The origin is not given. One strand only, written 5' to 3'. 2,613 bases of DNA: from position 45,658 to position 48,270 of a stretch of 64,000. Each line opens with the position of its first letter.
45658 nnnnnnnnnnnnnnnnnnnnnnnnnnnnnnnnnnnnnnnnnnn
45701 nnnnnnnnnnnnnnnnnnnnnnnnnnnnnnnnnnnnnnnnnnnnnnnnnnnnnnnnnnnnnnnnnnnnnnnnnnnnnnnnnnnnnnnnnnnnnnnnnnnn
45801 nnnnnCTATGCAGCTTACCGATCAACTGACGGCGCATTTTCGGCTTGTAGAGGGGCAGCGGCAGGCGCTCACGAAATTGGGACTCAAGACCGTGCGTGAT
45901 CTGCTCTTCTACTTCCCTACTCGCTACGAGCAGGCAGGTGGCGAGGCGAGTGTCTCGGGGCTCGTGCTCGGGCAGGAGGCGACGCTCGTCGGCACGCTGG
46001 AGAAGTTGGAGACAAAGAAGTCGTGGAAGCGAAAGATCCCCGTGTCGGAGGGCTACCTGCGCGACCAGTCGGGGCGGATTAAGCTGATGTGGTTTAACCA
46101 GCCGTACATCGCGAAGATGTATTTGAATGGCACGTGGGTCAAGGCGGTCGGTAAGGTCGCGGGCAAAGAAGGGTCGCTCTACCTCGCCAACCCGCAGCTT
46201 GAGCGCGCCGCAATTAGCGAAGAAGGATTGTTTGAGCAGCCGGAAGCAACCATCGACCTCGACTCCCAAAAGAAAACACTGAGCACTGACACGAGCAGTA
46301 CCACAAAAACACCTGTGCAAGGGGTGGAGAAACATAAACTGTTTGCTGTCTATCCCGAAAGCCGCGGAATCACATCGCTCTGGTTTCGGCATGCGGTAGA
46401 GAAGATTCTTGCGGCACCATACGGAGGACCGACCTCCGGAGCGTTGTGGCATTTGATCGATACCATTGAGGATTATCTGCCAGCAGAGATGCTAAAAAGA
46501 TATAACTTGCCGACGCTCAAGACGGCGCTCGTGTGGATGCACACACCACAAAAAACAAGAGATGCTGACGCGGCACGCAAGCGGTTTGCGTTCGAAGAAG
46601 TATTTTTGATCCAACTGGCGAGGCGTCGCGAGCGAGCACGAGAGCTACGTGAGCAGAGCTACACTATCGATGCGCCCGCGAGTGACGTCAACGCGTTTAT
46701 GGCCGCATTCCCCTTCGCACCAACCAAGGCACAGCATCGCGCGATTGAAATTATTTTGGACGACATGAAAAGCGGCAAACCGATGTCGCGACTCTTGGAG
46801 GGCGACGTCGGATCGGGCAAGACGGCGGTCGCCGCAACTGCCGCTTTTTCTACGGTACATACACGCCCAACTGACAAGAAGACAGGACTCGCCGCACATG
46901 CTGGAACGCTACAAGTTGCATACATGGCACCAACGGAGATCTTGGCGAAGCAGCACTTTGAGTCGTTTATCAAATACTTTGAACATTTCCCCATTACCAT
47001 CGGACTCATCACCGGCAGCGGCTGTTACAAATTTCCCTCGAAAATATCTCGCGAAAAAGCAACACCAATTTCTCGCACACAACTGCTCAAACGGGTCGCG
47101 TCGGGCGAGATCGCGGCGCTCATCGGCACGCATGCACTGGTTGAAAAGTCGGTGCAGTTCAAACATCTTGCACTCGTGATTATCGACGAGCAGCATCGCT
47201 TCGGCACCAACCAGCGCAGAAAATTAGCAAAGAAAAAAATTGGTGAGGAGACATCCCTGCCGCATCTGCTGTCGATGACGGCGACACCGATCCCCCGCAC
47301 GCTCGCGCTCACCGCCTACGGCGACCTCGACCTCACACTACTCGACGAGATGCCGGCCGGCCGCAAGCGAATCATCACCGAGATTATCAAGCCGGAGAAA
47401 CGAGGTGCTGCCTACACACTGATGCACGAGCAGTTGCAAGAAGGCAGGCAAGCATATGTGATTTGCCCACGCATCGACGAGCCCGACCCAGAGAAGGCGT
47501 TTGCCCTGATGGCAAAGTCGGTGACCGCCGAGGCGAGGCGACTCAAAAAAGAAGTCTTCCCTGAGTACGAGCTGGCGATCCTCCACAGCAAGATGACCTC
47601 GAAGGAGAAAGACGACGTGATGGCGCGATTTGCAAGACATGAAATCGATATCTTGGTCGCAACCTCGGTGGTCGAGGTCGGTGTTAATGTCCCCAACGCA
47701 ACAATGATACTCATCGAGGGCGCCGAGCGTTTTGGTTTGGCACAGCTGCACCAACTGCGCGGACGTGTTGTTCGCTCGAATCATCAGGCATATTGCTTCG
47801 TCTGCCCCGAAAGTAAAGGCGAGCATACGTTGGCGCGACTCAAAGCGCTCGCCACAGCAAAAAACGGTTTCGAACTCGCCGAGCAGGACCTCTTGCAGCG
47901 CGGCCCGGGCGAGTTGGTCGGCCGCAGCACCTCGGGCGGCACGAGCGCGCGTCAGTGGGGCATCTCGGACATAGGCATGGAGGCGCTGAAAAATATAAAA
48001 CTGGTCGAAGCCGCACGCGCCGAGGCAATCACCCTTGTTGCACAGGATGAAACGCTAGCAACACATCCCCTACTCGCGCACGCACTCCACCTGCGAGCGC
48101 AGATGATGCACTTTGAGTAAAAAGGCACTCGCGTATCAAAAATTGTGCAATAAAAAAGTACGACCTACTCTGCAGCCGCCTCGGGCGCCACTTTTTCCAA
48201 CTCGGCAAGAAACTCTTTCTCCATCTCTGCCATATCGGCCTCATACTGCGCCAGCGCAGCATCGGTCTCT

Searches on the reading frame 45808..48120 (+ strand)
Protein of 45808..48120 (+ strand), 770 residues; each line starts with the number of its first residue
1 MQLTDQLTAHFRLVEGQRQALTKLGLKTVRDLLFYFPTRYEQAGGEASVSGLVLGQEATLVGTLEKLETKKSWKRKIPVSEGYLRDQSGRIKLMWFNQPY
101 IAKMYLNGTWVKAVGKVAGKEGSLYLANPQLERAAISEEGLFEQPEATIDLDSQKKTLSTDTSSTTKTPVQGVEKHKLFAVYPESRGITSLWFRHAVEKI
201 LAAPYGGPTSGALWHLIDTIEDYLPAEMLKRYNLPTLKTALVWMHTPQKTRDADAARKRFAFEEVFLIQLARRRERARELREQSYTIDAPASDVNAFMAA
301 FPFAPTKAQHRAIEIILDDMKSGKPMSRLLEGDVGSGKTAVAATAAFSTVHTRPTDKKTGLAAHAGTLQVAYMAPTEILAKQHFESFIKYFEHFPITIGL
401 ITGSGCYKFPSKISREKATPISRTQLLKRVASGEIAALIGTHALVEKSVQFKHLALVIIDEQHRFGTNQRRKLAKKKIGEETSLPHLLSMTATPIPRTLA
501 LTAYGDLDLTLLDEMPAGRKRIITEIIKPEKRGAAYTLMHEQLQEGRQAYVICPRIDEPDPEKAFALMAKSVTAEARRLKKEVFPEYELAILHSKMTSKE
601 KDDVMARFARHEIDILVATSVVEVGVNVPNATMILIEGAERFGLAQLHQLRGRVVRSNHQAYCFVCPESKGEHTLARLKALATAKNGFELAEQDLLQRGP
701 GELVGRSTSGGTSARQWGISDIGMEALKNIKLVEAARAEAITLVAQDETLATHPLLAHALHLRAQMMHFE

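Call 9: search_protein_families(library=pfam, proteins=[window:45808-48120:+], max_evalue=0.01)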
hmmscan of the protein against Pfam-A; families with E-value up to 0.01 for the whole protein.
window:45808-48120:+ (770 aa): 7 families
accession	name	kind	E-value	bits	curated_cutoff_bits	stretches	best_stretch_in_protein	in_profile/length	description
PF00270.35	DEAD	-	2.9e-21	76.4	26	1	306-499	1-164/167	DEAD/DEAH box helicase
PF00271.37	Helicase_C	-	7.7e-19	68.4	23.5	1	542-657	11-109/110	Helicase conserved C-terminal domain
PF17191.10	RecG_wedge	-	8.1e-15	55.2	23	1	17-134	12-128/162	RecG wedge domain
PF04851.21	ResIII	-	6.8e-11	42.8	22.5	1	305-494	4-162/164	Type III restriction enzyme, res subunit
PF22590.2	Cas3-like_C_2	-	3.2e-05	24.6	27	1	575-658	18-105/106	CRISPR-associated nuclease/helicase Cas3, C-terminal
PF19833.4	RecG_dom3_C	-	3.3e-05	24.3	26.8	1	686-751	3-62/87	ATP-dependent DNA helicase RecG, domain 3, C-terminal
PF01336.31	tRNA_anti-codon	-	0.00022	21.6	27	1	78-130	16-71/75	OB-fold nucleic acid binding domain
